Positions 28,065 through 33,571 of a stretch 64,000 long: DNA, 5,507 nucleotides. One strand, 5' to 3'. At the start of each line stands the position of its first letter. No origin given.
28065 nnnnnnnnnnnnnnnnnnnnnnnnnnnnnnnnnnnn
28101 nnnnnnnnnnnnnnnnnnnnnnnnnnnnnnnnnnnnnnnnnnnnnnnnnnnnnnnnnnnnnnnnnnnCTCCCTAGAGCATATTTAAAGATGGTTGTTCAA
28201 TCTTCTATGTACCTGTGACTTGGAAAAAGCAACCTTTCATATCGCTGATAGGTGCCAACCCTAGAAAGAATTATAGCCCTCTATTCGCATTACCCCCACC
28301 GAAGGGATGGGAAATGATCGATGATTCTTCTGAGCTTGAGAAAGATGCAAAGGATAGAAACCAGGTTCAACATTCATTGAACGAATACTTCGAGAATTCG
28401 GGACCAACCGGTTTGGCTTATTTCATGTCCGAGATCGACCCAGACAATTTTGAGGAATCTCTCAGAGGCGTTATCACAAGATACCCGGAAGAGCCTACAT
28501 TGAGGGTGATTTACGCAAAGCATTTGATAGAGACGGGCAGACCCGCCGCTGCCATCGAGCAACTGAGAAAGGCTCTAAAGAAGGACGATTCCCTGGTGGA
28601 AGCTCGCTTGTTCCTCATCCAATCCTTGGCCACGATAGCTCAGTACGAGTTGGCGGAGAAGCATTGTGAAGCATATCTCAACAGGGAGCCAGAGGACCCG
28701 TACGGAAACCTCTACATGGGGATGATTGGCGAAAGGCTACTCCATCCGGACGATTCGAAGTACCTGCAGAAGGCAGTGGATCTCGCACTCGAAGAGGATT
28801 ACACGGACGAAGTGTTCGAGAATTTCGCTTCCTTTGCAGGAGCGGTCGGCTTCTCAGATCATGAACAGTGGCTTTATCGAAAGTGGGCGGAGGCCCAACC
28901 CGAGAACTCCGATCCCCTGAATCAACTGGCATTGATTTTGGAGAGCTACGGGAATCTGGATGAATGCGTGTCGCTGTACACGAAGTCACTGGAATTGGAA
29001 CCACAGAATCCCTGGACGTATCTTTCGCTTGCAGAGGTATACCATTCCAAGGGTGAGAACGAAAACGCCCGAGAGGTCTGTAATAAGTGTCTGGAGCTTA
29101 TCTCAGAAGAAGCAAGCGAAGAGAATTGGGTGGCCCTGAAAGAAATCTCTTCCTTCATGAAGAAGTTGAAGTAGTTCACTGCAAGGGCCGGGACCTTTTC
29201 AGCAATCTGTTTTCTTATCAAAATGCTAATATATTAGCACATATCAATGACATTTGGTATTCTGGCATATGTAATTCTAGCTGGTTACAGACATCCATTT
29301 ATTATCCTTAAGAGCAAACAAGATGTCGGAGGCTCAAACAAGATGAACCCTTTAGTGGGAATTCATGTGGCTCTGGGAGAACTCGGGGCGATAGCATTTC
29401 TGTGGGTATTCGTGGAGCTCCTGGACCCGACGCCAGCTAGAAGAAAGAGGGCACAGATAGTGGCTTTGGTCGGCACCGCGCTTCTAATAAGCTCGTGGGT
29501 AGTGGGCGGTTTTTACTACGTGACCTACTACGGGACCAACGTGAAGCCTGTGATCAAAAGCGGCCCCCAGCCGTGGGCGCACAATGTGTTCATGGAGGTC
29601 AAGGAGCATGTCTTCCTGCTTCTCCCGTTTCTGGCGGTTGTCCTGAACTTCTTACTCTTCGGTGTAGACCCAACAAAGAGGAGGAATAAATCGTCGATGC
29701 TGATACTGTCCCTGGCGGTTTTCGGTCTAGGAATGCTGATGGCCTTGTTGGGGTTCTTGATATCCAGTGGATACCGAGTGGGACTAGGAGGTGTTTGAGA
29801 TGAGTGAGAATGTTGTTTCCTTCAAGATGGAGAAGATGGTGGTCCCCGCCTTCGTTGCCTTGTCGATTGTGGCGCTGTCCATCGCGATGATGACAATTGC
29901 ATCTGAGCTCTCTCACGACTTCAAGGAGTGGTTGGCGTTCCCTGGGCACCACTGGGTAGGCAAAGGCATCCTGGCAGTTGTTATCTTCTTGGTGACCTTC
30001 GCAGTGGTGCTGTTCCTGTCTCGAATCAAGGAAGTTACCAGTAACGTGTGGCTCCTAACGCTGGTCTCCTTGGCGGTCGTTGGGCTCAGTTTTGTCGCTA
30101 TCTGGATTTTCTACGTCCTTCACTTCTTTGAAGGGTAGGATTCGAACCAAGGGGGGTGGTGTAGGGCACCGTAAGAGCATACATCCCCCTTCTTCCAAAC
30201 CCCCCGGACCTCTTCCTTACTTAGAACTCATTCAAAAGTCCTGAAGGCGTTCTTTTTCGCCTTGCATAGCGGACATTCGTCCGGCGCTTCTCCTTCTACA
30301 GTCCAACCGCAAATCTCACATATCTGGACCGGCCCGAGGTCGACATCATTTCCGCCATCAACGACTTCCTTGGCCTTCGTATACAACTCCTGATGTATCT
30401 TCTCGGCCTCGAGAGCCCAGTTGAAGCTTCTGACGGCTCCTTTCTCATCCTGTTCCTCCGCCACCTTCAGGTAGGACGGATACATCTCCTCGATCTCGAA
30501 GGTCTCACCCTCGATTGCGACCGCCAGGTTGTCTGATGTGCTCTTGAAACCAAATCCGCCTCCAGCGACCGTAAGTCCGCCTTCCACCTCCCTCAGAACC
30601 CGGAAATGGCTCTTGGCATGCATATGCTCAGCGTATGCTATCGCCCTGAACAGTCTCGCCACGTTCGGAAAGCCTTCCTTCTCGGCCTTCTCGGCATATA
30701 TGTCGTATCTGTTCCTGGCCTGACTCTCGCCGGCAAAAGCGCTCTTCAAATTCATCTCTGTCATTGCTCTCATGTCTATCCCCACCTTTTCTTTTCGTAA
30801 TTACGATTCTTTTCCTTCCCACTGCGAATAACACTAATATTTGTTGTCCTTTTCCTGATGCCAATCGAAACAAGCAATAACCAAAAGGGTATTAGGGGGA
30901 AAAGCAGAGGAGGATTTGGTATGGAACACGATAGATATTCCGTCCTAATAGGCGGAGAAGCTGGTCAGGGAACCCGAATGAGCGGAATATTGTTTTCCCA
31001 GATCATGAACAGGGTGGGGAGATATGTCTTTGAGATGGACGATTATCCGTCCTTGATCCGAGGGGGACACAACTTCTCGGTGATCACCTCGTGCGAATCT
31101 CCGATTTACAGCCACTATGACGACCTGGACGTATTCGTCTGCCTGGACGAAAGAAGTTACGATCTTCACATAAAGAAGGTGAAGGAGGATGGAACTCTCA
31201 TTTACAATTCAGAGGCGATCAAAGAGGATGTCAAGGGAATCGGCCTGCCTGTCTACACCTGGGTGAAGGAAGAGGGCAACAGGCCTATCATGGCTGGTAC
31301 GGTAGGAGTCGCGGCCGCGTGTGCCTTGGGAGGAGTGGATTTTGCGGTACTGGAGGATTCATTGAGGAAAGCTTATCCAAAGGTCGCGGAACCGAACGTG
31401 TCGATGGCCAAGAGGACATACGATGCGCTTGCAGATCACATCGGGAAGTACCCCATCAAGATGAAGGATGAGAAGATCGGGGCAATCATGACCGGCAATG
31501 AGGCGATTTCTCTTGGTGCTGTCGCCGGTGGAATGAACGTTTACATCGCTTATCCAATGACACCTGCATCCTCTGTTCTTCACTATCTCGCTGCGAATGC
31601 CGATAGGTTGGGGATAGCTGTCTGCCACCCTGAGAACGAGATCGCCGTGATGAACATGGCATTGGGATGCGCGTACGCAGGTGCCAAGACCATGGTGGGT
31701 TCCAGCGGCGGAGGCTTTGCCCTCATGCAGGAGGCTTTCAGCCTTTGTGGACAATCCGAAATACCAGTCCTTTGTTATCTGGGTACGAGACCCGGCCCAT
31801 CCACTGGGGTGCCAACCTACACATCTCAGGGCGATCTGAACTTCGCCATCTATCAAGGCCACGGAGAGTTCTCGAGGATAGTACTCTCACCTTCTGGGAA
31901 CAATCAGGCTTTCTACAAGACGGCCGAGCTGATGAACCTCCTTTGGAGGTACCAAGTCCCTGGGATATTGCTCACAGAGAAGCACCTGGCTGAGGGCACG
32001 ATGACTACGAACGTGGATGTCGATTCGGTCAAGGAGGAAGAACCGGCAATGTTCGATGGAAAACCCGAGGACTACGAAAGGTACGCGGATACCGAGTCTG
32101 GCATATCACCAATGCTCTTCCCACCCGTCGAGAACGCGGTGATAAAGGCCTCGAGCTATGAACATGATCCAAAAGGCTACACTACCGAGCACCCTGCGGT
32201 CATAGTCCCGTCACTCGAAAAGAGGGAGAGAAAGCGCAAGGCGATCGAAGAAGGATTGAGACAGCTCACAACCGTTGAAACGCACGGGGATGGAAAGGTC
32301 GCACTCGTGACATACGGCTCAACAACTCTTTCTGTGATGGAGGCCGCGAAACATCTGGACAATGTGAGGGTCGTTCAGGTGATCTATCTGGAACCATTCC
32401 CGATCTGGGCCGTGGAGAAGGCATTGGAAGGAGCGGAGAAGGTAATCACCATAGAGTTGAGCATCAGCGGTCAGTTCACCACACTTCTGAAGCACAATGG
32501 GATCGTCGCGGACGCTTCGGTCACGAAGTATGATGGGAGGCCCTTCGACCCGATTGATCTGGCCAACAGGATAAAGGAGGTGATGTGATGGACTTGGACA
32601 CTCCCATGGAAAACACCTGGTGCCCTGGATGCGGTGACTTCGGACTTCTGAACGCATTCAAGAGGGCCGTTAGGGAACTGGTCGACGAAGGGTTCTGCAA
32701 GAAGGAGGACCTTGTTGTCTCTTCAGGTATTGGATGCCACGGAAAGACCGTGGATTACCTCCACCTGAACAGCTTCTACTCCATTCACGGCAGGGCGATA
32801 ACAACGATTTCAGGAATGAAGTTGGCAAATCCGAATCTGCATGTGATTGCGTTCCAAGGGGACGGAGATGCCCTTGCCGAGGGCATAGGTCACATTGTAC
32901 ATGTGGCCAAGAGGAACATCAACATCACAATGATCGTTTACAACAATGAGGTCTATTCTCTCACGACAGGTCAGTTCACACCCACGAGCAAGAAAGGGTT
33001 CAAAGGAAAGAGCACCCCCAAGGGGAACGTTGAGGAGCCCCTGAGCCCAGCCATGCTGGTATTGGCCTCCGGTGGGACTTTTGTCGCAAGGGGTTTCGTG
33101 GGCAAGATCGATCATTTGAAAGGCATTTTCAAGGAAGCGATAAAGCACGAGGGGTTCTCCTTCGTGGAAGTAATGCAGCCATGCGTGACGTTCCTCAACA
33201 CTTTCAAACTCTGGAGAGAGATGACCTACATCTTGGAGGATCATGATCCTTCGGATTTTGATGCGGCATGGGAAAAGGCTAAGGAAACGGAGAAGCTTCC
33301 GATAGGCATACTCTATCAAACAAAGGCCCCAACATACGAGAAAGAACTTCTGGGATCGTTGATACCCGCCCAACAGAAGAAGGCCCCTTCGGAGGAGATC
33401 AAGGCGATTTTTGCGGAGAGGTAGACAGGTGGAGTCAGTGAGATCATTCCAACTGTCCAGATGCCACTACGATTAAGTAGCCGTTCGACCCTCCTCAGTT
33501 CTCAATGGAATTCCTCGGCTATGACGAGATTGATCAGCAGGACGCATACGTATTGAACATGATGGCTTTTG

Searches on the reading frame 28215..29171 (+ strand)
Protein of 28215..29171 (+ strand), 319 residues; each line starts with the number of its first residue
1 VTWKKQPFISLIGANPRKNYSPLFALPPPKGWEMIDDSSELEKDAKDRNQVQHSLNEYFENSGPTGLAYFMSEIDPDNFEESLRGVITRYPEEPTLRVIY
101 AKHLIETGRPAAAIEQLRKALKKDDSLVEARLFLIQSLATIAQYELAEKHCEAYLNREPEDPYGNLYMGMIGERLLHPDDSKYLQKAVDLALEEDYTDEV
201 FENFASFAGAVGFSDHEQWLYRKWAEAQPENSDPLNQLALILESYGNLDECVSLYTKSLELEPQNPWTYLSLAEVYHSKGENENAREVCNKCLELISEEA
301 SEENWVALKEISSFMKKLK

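Call 9: search_protein_families(library=pfam, proteins=[window:28215-29171:+], max_evalue=0.001)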
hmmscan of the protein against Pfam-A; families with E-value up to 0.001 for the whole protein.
window:28215-29171:+ (319 aa): 14 families
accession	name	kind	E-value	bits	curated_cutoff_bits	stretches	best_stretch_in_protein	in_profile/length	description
PF14559.12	TPR_19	-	4.7e-15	56.1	25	2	104-163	1-60/68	Tetratricopeptide repeat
PF13428.12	TPR_14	-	5.6e-15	54.8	23.5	1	96-136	3-43/44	Tetratricopeptide repeat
PF13431.12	TPR_17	-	1.5e-12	47.2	24.4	1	254-286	1-33/34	Tetratricopeptide repeat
PF00515.34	TPR_1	-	9.7e-12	44.6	27.8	1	235-265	4-34/34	Tetratricopeptide repeat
PF07719.23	TPR_2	-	1.4e-11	44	27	0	235-265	4-34/34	Tetratricopeptide repeat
PF13181.12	TPR_8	-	2.3e-11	43.4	25.7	1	269-296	4-31/34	Tetratricopeptide repeat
PF13414.12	TPR_11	-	1.5e-09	37.8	26.8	1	246-280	8-42/42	TPR repeat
PF13432.12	TPR_16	-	4.3e-08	33.9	32.7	1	101-162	4-62/65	Tetratricopeptide repeat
PF13424.12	TPR_12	-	1.1e-07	32.4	30.1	0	267-303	4-39/77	Tetratricopeptide repeat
PF14561.12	TPR_20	-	9.9e-07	29.4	25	0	83-127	11-55/90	Tetratricopeptide repeat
PF24575.1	TPR_Slam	-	1.2e-06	29.4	35.2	0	238-287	53-102/104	Surface lipoprotein assembly modifier, N-terminal TPR repeats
PF13176.12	TPR_7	-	2.4e-06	27.6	27.9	0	269-296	2-29/36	Tetratricopeptide repeat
PF12895.13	ANAPC3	-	1.6e-05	25.6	27.2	0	93-152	22-80/82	Anaphase-promoting complex, cyclosome, subunit 3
PF23914.1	TPR_CcmH_CycH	-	0.00017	21.9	42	0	228-305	46-123/158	Cytochrome c-type biogenesis protein H TPR domain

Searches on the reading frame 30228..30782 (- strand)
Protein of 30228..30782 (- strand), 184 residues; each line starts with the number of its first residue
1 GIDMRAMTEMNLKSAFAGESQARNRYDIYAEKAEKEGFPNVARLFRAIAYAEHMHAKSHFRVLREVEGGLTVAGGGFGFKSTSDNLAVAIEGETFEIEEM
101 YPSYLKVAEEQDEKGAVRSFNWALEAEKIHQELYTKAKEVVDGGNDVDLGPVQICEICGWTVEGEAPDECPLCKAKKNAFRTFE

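Call 75: search_protein_families(library=pfam, proteins=[window:30228-30782:-], max_evalue=0.0001)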
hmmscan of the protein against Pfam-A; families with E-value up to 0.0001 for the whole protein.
window:30228-30782:- (184 aa): 2 families
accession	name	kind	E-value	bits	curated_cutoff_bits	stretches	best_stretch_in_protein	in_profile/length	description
PF02915.23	Rubrerythrin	-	8.8e-31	107.6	22.8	1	11-137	2-136/137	Rubrerythrin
PF21349.2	RUBY_RBDX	-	1.8e-09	37.3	26.5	1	154-180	2-29/30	Rubrerythrin, rubredoxin-like domain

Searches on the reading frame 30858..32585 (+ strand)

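Call 9: search_protein_families(library=pfam, proteins=[window:30858-32585:+], max_evalue=0.001)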
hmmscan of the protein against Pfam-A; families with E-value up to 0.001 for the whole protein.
window:30858-32585:+ (576 aa): 4 families
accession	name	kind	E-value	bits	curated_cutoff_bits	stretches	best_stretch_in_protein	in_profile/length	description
PF01855.24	POR_N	-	4.9e-44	151.2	27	1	220-445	2-220/231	Pyruvate flavodoxin/ferredoxin oxidoreductase, thiamine diP-bdg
PF01558.24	POR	-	2.8e-27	96.4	27.4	1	35-189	1-173/173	Pyruvate ferredoxin/flavodoxin oxidoreductase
PF17147.9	PFOR_II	-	0.00015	22.5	27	1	481-538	3-68/102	Pyruvate:ferredoxin oxidoreductase core domain II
PF02780.25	Transketolase_C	-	0.00046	20.5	25.9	1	478-533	9-68/124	Transketolase, C-terminal domain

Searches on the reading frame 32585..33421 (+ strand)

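Call 75: search_protein_families(library=pfam, proteins=[window:32585-33421:+], max_evalue=0.0001)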
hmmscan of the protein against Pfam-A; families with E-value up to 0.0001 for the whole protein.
window:32585-33421:+ (279 aa): 2 families
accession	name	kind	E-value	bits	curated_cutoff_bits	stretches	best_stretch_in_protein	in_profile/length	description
PF02775.26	TPP_enzyme_C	-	2.3e-28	99.4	21.9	1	49-196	2-151/151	Thiamine pyrophosphate enzyme, C-terminal TPP binding domain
PF12367.13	PFO_beta_C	-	3.1e-16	59.6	24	1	200-255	1-61/66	Pyruvate ferredoxin oxidoreductase beta subunit C terminal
